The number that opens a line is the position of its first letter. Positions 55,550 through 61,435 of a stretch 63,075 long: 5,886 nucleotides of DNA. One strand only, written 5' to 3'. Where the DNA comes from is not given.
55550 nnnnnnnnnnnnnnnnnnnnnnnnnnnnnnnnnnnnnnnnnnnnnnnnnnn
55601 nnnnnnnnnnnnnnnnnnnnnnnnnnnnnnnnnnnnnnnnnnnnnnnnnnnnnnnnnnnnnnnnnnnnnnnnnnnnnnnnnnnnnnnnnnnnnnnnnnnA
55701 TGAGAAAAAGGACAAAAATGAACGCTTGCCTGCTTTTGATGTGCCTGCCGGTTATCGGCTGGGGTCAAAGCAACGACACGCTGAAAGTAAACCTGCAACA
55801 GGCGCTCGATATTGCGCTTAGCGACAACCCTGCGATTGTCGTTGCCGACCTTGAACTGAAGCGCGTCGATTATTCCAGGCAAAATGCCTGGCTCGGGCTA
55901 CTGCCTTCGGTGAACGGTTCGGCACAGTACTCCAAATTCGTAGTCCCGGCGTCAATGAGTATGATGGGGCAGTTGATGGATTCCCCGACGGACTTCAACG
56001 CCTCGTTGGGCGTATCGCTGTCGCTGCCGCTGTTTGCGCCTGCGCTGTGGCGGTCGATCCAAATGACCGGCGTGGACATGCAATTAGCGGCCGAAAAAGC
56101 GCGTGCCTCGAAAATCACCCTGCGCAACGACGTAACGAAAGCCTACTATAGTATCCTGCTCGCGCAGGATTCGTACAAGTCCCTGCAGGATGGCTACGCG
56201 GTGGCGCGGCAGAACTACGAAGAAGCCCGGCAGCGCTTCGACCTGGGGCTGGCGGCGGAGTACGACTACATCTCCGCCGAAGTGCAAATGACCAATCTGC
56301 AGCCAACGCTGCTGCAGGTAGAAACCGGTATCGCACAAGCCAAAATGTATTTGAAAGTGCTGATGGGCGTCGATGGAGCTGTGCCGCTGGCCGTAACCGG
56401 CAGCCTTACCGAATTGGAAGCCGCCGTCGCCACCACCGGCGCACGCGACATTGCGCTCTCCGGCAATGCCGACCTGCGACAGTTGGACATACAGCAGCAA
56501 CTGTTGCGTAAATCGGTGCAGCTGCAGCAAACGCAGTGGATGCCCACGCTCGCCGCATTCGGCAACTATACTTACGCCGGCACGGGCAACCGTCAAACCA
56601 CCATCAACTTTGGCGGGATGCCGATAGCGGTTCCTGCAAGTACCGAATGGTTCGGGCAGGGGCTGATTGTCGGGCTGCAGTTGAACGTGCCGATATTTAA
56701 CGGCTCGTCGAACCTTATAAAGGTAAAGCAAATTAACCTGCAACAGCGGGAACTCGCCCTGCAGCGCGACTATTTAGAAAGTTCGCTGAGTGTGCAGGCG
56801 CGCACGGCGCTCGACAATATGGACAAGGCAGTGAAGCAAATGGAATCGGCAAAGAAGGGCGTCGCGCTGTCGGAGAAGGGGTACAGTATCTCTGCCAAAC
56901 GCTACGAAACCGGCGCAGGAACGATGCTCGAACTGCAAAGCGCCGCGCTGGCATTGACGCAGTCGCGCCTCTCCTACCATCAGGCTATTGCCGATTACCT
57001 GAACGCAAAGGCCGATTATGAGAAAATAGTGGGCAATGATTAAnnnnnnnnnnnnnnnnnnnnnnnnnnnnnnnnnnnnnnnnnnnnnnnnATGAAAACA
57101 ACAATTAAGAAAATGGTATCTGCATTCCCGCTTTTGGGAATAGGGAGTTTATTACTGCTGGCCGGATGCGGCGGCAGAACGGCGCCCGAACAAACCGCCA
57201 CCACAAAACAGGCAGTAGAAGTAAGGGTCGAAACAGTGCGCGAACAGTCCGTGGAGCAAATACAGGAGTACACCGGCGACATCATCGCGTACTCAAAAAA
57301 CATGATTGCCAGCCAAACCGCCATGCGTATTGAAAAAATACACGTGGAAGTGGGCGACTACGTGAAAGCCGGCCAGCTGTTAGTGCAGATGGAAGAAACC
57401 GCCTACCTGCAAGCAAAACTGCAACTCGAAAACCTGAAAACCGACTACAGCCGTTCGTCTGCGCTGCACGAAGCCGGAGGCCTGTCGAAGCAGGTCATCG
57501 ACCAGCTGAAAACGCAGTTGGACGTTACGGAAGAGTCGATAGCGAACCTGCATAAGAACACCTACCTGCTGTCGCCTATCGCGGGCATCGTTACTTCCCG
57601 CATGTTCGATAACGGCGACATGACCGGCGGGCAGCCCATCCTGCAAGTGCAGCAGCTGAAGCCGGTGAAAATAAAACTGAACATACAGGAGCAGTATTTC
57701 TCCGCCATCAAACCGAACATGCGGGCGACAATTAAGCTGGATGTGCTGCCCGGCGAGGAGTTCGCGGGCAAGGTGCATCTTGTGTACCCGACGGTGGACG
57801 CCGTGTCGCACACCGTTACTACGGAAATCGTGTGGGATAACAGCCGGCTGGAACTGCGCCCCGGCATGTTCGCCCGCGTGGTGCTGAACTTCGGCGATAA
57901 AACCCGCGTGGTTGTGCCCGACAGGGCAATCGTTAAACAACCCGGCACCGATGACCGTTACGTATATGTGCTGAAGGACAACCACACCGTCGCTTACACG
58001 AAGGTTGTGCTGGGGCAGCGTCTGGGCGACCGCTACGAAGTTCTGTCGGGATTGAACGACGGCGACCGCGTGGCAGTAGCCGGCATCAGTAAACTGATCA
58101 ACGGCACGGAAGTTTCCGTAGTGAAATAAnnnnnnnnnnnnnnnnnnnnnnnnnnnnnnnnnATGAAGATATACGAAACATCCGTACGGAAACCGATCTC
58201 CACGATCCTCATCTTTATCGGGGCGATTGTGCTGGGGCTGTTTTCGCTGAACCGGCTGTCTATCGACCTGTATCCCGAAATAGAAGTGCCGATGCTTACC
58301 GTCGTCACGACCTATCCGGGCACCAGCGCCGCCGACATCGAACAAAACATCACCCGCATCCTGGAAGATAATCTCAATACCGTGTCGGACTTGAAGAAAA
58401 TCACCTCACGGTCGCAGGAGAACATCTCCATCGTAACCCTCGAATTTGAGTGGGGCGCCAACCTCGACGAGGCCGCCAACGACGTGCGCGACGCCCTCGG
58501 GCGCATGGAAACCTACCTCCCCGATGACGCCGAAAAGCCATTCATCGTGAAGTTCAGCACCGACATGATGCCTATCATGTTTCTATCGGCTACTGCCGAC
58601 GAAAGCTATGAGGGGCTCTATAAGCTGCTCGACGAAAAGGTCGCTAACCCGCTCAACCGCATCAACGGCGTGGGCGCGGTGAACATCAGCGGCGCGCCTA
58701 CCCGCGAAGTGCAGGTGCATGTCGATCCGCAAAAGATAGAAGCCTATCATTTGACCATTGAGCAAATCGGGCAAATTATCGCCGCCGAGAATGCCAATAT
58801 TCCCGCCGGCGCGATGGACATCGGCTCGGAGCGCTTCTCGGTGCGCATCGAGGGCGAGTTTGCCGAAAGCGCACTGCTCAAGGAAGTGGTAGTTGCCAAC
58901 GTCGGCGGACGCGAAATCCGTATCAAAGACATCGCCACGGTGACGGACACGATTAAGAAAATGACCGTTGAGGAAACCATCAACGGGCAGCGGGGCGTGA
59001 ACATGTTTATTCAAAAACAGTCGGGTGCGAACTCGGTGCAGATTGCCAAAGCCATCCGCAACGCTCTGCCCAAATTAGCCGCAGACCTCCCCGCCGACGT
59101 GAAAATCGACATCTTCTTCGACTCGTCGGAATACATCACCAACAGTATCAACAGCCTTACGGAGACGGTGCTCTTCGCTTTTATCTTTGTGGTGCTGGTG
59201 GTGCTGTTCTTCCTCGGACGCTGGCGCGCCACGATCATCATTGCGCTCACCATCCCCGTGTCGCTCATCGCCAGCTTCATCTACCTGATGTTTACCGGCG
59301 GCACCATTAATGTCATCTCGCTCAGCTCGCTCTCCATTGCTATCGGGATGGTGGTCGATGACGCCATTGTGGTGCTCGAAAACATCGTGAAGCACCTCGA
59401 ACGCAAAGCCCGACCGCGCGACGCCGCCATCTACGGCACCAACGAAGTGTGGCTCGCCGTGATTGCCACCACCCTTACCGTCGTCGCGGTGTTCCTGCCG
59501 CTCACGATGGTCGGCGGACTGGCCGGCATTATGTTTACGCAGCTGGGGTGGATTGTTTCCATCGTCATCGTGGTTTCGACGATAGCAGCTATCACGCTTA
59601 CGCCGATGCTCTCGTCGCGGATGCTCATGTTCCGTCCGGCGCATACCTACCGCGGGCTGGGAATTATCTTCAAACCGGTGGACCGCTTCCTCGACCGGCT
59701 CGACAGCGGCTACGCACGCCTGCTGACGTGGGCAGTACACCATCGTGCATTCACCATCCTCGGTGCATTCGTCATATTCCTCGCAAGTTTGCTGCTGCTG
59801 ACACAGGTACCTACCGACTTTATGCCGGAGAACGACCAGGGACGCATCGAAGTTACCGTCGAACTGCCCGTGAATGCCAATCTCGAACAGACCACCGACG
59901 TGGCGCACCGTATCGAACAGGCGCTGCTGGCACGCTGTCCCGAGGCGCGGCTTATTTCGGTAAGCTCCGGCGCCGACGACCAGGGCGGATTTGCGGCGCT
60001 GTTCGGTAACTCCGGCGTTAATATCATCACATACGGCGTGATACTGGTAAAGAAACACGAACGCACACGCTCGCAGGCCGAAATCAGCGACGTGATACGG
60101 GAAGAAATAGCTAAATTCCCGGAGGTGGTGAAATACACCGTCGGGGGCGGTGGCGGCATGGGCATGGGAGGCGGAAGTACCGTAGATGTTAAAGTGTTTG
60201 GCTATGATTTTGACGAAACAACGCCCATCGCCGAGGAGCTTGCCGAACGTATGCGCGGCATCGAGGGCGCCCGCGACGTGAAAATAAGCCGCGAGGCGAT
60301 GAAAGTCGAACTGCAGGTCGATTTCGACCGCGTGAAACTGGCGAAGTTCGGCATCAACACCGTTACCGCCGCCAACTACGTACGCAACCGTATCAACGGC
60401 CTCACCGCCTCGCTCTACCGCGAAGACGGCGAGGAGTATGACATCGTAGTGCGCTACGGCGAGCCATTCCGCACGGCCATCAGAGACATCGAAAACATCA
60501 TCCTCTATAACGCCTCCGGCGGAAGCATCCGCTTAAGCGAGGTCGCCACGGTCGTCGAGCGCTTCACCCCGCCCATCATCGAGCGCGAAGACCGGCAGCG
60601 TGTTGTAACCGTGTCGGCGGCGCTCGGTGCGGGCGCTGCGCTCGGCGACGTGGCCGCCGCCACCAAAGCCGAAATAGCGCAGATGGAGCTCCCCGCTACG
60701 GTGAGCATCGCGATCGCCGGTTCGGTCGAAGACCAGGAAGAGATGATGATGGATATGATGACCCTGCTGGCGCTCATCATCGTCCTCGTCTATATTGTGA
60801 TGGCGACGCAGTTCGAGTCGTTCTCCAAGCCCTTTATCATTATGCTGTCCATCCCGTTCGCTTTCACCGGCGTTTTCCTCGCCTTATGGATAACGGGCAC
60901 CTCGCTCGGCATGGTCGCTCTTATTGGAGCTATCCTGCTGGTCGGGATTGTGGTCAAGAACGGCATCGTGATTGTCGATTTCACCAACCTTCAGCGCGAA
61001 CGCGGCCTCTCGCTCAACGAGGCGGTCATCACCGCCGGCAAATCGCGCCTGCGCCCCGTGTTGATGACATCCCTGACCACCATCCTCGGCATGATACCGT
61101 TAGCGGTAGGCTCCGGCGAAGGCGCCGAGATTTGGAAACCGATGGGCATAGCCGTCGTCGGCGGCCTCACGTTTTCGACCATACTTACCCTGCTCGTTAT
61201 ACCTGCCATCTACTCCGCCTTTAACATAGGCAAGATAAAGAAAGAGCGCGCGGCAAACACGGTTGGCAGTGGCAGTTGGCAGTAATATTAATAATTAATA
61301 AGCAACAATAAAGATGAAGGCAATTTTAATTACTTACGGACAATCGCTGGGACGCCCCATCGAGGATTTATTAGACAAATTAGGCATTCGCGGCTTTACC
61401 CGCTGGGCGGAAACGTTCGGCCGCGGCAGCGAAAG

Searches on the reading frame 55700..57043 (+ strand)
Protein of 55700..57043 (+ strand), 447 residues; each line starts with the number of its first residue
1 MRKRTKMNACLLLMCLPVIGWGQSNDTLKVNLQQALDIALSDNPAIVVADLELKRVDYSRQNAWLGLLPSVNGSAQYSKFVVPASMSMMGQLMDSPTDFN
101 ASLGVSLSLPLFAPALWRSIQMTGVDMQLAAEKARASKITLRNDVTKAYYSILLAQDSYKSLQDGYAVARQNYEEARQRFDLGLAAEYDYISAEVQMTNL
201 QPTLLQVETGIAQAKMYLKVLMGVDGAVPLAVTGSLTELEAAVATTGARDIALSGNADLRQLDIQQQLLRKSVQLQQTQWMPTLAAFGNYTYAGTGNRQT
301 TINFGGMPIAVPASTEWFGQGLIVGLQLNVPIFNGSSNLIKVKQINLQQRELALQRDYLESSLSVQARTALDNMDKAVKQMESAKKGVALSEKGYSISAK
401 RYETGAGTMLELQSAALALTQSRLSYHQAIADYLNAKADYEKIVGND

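Call 68: search_protein_families(library=pfam, proteins=[window:55700-57043:+], max_evalue=0.00001)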
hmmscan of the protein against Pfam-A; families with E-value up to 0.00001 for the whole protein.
window:55700-57043:+ (447 aa): 1 family
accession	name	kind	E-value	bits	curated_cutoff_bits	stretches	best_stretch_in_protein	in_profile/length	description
PF02321.23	OEP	-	1.5e-52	178.6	22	2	249-445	5-187/187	Outer membrane efflux protein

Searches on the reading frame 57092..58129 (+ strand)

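Call 68: search_protein_families(library=pfam, proteins=[window:57092-58129:+], max_evalue=0.00001)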
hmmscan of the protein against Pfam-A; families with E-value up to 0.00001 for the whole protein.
window:57092-58129:+ (345 aa): 3 families
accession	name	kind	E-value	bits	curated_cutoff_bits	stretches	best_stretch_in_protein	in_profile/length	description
PF16576.10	HlyD_D23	-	7e-30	104.3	30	1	71-261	21-214/214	Barrel-sandwich domain of CusB or HlyD membrane-fusion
PF13437.12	HlyD_3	-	6.4e-13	49.8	22.2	1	159-258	2-106/106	HlyD family secretion protein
PF13533.13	Biotin_lipoyl_2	-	7.8e-06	26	29.8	0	72-100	3-31/32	Biotin-lipoyl like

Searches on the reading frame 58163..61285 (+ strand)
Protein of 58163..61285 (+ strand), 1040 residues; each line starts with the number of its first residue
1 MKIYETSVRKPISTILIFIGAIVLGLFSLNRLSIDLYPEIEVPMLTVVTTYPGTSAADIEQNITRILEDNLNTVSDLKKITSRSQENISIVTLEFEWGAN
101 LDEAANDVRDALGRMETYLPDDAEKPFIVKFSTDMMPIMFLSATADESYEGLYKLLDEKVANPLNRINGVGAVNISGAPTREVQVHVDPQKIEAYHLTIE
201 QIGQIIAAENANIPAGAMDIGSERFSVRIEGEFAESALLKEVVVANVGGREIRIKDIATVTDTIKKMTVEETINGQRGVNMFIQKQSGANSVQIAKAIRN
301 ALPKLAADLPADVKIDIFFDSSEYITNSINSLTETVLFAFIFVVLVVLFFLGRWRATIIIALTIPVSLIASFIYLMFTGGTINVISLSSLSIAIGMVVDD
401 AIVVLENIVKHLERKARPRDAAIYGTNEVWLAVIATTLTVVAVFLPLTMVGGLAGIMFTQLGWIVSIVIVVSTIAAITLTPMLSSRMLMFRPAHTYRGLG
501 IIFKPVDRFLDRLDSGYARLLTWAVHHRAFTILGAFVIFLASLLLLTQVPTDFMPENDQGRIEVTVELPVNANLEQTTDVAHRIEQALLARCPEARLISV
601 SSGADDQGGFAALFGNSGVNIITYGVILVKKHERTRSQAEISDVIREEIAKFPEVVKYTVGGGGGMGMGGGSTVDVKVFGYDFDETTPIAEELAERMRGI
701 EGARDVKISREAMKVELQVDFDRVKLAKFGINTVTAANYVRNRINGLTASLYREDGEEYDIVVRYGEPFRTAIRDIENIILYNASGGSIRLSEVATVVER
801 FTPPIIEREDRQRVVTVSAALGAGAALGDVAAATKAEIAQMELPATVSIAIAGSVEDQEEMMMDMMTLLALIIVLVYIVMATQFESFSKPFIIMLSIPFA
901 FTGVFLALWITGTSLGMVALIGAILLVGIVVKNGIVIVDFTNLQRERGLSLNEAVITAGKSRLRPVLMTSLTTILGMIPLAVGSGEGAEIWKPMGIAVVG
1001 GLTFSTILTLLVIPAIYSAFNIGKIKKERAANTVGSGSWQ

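Call 84: search_protein_families(library=pfam, proteins=[window:58163-61285:+], max_evalue=0.001)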
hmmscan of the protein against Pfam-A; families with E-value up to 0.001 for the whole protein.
window:58163-61285:+ (1040 aa): 1 family
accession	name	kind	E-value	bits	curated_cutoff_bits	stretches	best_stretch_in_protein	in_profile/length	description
PF00873.25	ACR_tran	-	9.3e-270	898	28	1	3-1020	1-1020/1021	AcrB/AcrD/AcrF family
